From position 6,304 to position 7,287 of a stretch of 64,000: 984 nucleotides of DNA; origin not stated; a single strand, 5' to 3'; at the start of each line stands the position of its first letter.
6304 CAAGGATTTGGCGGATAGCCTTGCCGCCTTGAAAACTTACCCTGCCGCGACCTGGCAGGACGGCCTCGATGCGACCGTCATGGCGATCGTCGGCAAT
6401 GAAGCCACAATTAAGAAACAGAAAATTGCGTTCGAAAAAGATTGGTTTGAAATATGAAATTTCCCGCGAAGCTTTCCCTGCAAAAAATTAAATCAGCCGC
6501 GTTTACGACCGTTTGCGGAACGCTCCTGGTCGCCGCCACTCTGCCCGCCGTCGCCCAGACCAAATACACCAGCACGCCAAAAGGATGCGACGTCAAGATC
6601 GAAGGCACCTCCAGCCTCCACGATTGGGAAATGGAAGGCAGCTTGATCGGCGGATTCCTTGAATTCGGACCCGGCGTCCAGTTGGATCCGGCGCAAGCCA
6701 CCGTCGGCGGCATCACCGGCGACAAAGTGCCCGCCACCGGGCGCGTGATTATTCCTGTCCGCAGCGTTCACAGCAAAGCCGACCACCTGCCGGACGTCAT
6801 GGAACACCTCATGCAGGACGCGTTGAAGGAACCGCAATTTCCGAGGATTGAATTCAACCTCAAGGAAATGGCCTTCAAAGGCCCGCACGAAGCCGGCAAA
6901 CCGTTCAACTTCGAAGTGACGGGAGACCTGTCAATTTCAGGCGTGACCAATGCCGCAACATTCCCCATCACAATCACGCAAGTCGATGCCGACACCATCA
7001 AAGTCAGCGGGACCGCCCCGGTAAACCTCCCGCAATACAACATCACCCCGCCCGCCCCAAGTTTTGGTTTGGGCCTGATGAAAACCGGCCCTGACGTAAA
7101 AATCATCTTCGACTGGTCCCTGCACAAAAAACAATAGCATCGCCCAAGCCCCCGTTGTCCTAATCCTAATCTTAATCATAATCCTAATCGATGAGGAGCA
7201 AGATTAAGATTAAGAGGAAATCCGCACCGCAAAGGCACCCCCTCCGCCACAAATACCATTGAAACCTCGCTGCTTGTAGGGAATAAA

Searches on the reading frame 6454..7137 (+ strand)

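Call 7: search_protein_families(library=pfam, proteins=[window:6454-7137:+], max_evalue=0.001)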
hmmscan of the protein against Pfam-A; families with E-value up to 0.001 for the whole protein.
window:6454-7137:+ (227 aa): 1 family
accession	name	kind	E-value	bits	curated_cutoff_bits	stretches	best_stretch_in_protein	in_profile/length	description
PF04264.18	YceI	-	6.4e-14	53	23.7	1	86-220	44-147/150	YceI-like domain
